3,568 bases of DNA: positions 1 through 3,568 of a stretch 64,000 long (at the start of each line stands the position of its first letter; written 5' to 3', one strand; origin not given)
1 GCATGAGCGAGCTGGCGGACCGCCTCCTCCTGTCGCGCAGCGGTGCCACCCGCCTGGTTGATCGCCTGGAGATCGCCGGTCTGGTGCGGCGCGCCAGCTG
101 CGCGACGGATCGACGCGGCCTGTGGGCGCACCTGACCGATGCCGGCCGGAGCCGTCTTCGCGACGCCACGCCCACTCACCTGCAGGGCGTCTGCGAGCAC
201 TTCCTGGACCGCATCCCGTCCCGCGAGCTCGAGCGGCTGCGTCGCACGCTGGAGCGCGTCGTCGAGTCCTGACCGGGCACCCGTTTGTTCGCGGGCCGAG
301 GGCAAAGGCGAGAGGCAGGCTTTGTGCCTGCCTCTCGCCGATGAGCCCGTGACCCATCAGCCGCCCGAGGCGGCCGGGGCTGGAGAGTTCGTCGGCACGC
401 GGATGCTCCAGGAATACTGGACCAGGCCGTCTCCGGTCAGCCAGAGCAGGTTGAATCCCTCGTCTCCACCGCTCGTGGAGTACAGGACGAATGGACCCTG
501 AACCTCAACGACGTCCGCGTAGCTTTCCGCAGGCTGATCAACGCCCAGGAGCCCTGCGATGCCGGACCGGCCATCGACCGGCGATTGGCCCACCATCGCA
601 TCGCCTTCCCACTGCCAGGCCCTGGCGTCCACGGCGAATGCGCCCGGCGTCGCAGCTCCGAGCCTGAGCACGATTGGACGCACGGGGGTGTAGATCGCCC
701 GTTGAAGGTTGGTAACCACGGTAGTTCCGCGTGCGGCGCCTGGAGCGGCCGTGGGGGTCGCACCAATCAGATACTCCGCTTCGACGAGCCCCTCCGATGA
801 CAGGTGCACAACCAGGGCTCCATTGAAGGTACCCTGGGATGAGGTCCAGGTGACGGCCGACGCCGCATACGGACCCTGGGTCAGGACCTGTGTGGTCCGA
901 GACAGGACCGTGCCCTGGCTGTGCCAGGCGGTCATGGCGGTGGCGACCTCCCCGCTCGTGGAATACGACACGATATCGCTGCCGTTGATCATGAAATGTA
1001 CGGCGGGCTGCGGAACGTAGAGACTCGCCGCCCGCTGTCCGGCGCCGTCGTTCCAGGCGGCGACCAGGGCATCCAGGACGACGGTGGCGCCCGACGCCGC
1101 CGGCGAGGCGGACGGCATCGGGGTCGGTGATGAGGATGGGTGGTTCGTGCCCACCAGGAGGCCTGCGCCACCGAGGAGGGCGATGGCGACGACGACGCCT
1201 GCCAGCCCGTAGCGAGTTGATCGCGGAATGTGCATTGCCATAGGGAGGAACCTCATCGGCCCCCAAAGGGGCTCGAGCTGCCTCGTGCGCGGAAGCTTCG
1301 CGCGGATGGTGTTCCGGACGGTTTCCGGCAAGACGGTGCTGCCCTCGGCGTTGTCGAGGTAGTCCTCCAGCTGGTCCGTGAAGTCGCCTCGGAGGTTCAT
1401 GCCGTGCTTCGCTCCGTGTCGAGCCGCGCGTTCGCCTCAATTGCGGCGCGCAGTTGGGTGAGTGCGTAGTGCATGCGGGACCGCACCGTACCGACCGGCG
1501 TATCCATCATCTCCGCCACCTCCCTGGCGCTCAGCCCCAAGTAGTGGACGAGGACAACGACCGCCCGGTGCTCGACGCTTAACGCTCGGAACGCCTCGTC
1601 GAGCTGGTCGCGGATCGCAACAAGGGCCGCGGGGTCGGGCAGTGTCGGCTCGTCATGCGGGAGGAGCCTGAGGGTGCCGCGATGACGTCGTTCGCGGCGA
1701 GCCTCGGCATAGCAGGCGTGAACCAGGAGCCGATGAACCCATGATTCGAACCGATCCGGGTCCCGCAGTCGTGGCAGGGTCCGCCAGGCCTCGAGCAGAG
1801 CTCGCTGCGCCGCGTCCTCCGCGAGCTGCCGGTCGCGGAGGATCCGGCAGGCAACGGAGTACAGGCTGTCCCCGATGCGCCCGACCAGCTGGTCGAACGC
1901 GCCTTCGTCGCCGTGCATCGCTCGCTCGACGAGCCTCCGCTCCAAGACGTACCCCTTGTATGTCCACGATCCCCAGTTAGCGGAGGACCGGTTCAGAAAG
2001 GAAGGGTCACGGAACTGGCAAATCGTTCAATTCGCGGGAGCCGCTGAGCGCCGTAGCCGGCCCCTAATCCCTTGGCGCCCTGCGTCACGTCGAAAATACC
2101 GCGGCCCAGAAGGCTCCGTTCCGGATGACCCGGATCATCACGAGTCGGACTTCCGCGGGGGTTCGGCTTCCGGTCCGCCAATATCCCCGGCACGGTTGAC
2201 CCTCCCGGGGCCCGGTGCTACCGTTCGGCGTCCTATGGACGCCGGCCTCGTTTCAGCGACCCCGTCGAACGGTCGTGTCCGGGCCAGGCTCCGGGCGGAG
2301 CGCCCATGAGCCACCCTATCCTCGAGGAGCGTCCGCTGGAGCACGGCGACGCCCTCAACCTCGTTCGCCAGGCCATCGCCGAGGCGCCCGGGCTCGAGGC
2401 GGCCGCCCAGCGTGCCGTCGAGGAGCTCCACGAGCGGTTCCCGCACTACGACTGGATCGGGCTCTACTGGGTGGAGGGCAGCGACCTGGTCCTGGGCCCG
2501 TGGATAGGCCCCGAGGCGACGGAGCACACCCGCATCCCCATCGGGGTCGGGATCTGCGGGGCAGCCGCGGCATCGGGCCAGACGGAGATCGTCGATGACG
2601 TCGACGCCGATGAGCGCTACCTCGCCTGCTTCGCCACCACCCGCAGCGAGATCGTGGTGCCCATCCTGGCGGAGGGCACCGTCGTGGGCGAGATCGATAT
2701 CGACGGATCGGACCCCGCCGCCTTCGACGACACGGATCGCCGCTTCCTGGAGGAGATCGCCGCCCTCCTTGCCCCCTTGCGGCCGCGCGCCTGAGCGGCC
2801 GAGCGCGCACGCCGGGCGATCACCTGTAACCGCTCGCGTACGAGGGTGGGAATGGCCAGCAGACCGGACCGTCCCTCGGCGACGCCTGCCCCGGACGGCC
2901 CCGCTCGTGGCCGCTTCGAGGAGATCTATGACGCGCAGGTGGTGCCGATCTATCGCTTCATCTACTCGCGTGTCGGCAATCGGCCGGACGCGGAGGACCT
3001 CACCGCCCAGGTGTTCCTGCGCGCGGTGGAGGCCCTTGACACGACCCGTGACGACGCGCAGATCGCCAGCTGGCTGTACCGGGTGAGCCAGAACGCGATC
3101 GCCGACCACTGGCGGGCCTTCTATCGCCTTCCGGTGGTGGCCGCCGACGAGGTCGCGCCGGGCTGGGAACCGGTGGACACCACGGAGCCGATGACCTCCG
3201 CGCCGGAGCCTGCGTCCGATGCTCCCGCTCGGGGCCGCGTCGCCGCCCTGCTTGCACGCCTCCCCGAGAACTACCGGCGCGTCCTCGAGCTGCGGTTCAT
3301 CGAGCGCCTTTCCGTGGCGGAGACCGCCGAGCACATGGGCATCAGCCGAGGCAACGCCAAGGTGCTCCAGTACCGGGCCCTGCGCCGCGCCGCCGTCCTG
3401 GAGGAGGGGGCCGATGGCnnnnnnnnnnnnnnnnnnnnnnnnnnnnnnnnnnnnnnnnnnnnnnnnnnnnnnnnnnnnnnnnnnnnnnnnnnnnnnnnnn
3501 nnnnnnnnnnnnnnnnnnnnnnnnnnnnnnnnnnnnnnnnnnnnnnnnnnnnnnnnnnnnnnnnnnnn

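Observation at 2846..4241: ECF sigma factor coupled to an anti-sigma-like membrane protein carrying a Rieske [2Fe-2S] domain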

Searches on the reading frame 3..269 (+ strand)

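Call 82: search_protein_families(library=ncbifam, proteins=[window:3-269:+], max_evalue=0.01)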
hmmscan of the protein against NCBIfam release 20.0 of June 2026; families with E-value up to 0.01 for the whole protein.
window:3-269:+ (89 aa): 10 families
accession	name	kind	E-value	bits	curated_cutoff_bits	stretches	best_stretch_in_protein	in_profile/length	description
NF008122.0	PRK10870.1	equivalog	5.8e-09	35.9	157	1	2-81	75-156/176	transcriptional repressor MprA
NF053777.1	Saro0803TransReg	equivalog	2e-08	34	200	1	3-87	56-139/140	Saro_0803 family transcriptional regulator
NF041230.1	BagL_FevM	exception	1.6e-06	28.2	230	1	2-68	58-126/145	MarR family transcriptional regulator BagL/FevM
TIGR02337.1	HpaR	equivalog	1.9e-06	27.7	121.2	1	2-84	46-127/130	homoprotocatechuate degradation operon regulator HpaR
NF052638.1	TransRegOhrRVib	equivalog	1.3e-05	24.9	200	1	3-88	56-138/141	transcriptional regulator OhrR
NF045593.1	bilirub_TF_BilQ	equivalog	1.6e-05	24.6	125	1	2-88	48-133/135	bilirubin utilization transcriptional regulator BilQ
NF002926.0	PRK03573.1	equivalog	9.5e-05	22.3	120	1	13-86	61-133/144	transcriptional regulator SlyA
TIGR04472.1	reg_rSAM_mob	hypoth_equivalog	0.00066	19.7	240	1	10-86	57-132/141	radical SAM mobile pair system MarR family transcriptional regulator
NF008565.1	PRK11512.1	equivalog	0.00068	19.7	240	1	9-83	65-139/144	multiple antibiotic resistance transcriptional regulator MarR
NF050133.1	TransRegFabT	equivalog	0.00087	19.6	200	1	2-86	47-130/138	fatty acid biosynthesis transcriptional regulator FabT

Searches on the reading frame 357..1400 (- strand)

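Call 3: search_protein_families(library=pfam, proteins=[window:357-1400:-], max_evalue=0.1)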
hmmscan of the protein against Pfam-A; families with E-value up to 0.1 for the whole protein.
window:357-1400:- (347 aa): 0 families

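Call 4: search_protein_families(library=ncbifam, proteins=[window:357-1400:-], max_evalue=0.1)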
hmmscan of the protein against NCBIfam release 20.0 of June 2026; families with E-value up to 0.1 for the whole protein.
window:357-1400:- (347 aa): 1 family
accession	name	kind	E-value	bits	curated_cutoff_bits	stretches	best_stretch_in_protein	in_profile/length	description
TIGR02246.1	TIGR02246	subfamily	0.013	15.5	33.95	1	108-187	9-86/128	SgcJ/EcaC family oxidoreductase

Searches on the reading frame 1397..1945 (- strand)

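Call 3: search_protein_families(library=pfam, proteins=[window:1397-1945:-], max_evalue=0.1)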
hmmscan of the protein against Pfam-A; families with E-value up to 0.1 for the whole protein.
window:1397-1945:- (182 aa): 6 families
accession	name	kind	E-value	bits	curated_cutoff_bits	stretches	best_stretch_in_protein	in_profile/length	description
PF04542.20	Sigma70_r2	-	5.9e-13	48.9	24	1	21-87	2-70/71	Sigma-70 region 2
PF08281.18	Sigma70_r4_2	-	7.4e-12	45.2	25.7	1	113-165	2-54/54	Sigma-70, region 4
PF04545.22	Sigma70_r4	-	3e-11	43.1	24.1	1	119-167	2-50/50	Sigma-70, region 4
PF07638.17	Sigma70_ECF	-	1.5e-07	32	21.1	1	5-168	7-182/185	ECF sigma factor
PF13384.12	HTH_23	-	0.025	14.8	24.6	1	123-155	3-35/50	Homeodomain-like domain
PF25787.1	HTH_SB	-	0.086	13.1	43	0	120-156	5-41/53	Sleeping Beauty transposase HTH domain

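Call 4: search_protein_families(library=ncbifam, proteins=[window:1397-1945:-], max_evalue=0.1)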
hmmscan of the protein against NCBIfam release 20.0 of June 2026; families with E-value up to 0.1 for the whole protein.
window:1397-1945:- (182 aa): 87 families (the best 25 are shown)
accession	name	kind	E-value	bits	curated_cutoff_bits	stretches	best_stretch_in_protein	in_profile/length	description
TIGR02983.1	SigE-fam_strep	subfamily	1.6e-32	112.7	141.55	1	12-171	3-160/162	SigE family RNA polymerase sigma factor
NF007225.0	PRK09643.1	equivalog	4.1e-29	101.7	190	1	4-171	16-184/204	RNA polymerase sigma factor SigM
NF009171.0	PRK12518.1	equivalog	1.7e-27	96.5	208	1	2-170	14-185/191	RNA polymerase sigma factor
NF004113.0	PRK05602.1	equivalog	5.3e-26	91.5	208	1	3-174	33-206/211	RNA polymerase sigma factor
NF007216.0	PRK09638.1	equivalog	6e-25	88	194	1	2-171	5-176/180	RNA polymerase sigma factor SigY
NF008888.0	PRK11922.1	equivalog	1.7e-24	86.7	204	1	2-172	17-199/231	RNA polymerase sigma factor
TIGR02954.1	Sig70_famx3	hypoth_equivalog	6.9e-24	84.5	188.5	1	3-170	4-168/170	RNA polymerase sigma-70 factor, TIGR02954 family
NF007227.0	PRK09645.1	subfamily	1.5e-23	83.6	202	1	11-172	9-173/177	sigma-70 family RNA polymerase sigma factor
TIGR02939.1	RpoE_Sigma70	equivalog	3.6e-22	79.3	236.15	2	2-77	7-82/190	RNA polymerase sigma factor RpoE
NF007223.0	PRK09641.1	equivalog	2.7e-21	76.3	209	1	2-169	5-184/187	RNA polymerase sigma factor SigW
TIGR02937.1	sigma70-ECF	superfamily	3.1e-21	75.7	42.9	1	16-168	2-164/165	sigma-70 family RNA polymerase sigma factor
NF007228.0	PRK09646.1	subfamily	3.3e-21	75.8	226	1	4-171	19-192/194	ECF RNA polymerase sigma factor SigK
NF009166.1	PRK12513.1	equivalog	4e-21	75.6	206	1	4-171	11-188/193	RNA polymerase sigma factor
TIGR02985.1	Sig70_bacteroi1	subfamily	1e-19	71.3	126.4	1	16-169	2-162/162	RNA polymerase sigma-70 factor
NF007229.0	PRK09647.1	equivalog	1.4e-19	70.3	265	1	15-178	44-211/220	RNA polymerase sigma factor SigE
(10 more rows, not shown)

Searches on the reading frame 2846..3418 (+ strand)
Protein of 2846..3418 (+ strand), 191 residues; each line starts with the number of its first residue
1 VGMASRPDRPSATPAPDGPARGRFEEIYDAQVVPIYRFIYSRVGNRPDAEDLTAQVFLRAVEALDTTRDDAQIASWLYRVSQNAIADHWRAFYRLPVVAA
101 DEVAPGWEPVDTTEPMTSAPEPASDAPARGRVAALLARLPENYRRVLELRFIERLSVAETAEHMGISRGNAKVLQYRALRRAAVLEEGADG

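Call 3: search_protein_families(library=pfam, proteins=[window:2846-3418:+], max_evalue=0.1)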
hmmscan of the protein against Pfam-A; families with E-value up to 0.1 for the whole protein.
window:2846-3418:+ (191 aa): 6 families
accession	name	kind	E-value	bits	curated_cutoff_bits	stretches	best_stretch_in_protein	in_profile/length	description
PF08281.18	Sigma70_r4_2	-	3.6e-13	49.4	25.7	1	131-181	3-53/54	Sigma-70, region 4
PF04545.22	Sigma70_r4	-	1.8e-11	43.8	24.1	1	135-181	1-47/50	Sigma-70, region 4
PF04542.20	Sigma70_r2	-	3.8e-11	43.1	24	1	34-91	8-67/71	Sigma-70 region 2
PF20057.4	DUF6456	-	0.0013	19.3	26.3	1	66-181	35-129/136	Domain of unknown function (DUF6456)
PF07638.17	Sigma70_ECF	-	0.0014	19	21.1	1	136-170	133-167/185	ECF sigma factor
PF20060.4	DUF6459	-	0.0064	17.3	27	1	47-141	1-92/105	Family of unknown function (DUF6459)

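Call 4: search_protein_families(library=ncbifam, proteins=[window:2846-3418:+], max_evalue=0.1)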
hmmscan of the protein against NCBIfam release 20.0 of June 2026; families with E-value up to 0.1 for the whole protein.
window:2846-3418:+ (191 aa): 87 families (the best 25 are shown)
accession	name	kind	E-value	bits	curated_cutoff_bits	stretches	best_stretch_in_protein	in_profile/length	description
TIGR02952.1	Sig70_famx2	equivalog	7.2e-30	104.1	206.45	1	24-181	13-165/170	ECF subfamily RNA polymerase sigma factor, BldN family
TIGR02937.1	sigma70-ECF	superfamily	6.1e-23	81.3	42.9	1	29-181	8-160/165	sigma-70 family RNA polymerase sigma factor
TIGR02950.1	SigM_subfam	subfamily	1.1e-22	80.6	147.95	1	24-181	2-153/159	RNA polymerase sigma factor, SigM family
NF009166.1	PRK12513.1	equivalog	2.1e-20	73.3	206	1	24-172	24-172/193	RNA polymerase sigma factor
TIGR02983.1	SigE-fam_strep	subfamily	3.8e-20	72.4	141.55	1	21-181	5-153/162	SigE family RNA polymerase sigma factor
NF007215.0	PRK09637.1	equivalog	2.1e-19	70.2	212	1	24-172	3-140/181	RNA polymerase sigma factor SigZ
NF008888.0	PRK11922.1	equivalog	3.7e-19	69.3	204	1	23-178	31-188/231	RNA polymerase sigma factor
TIGR02959.1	SigZ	equivalog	4.2e-18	65.7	168.65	1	36-173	9-135/170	RNA polymerase sigma factor SigZ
NF007220.0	PRK09639.1-5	equivalog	5e-18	65.5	260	1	23-180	4-158/181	RNA polymerase sigma factor SigX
TIGR02985.1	Sig70_bacteroi1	subfamily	1.4e-17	64.3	126.4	1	23-179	2-155/162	RNA polymerase sigma-70 factor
NF007230.0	PRK09648.1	subfamily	3.6e-17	62.7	209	1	35-181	39-184/195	RNA polymerase sigma factor ShbA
TIGR02948.1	SigW_bacill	equivalog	1.4e-16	61.1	243.1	1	24-177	20-175/187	RNA polymerase sigma factor SigW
NF007223.0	PRK09641.1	equivalog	2.7e-16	60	209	1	24-177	20-175/187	RNA polymerase sigma factor SigW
NF006930.0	PRK09415.1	subfamily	6.1e-16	58.8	198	1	33-172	27-161/179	RNA polymerase factor sigma C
NF007226.0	PRK09644.1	equivalog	2.9e-15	56.7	199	1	24-185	3-156/166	RNA polymerase sigma factor SigM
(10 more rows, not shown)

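Call 70: search_solved_structures(query=window:2852-3418:+, max_evalue=0.001)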
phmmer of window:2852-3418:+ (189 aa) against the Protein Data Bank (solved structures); distinct sequences matched with E-value up to 0.001: 20.
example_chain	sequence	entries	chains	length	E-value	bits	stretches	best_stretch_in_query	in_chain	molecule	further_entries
6dxo_A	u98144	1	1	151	6.3e-21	78.3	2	21-94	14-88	RNA polymerase ECF-subfamily sigma factor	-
5wuq_A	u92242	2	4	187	1.2e-13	54.5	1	21-176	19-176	ECF RNA polymerase sigma factor SigW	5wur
9m9d_F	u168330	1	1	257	9.7e-11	45.1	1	22-175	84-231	ECF RNA polymerase sigma factor SigE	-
9m9e_F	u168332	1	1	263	1e-10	45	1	22-175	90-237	ECF RNA polymerase sigma factor SigE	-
9m98_F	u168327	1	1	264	1e-10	45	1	22-175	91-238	ECF RNA polymerase sigma factor SigE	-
6dv9_F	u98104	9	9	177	7.2e-10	42.2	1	22-179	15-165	ECF RNA polymerase sigma factor SigL | RNA polymerase sigma factor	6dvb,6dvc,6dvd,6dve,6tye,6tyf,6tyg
9isn_F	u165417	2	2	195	8.3e-10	42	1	44-185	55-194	ECF sigma factor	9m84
6in7_B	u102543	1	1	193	2.9e-08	37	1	38-176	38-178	RNA polymerase sigma-H factor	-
8z6g_B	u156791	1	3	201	3.2e-08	36.8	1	38-176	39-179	RNA polymerase sigma factor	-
1or7_A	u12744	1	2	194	5.6e-08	36.1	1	38-176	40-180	RNA polymerase sigma-E factor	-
6jbq_F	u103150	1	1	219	7.3e-08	35.7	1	38-176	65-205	ECF RNA polymerase sigma-E factor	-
5zx2_F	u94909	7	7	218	1e-07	35.2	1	14-178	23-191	ECF RNA polymerase sigma factor SigH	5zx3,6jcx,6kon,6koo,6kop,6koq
6jcy_F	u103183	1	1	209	1.1e-06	31.8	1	14-178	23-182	ECF RNA polymerase sigma factor SigH,ECF RNA polymerase sigma factor SigE,ECF RNA polymera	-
7qh5_A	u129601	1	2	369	1.8e-05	27.9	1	3-176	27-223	RNA polymerase sigma factor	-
3vep_D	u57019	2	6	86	5.1e-05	26.4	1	121-180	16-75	Probable RNA polymerase sigma-D factor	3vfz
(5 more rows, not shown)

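Call 80: list_cluster_members(proteins=[P0001, P0287, window:2852-3418:+])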
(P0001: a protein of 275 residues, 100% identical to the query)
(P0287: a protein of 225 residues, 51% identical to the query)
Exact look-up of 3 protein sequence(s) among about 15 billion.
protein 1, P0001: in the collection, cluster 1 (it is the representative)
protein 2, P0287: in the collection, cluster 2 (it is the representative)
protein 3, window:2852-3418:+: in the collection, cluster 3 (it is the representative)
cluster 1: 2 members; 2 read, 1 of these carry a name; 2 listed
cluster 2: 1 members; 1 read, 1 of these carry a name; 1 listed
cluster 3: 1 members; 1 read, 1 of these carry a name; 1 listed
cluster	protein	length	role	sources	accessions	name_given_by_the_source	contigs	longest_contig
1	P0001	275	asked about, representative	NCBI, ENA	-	-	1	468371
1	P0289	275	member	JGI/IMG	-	cytochrome b6-f complex iron-sulfur subunit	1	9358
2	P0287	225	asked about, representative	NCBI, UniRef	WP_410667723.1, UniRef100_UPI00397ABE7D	ubiquinol-cytochrome c reductase iron-sulfur subunit [Amycolatopsis sp. cmx-4-68] | QcrA and Rieske domain-containing protein n=1 Tax=Amycolatopsis sp. cmx-4-68 ...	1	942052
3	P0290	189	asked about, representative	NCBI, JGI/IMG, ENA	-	RNA polymerase sigma-70 factor, ECF subfamily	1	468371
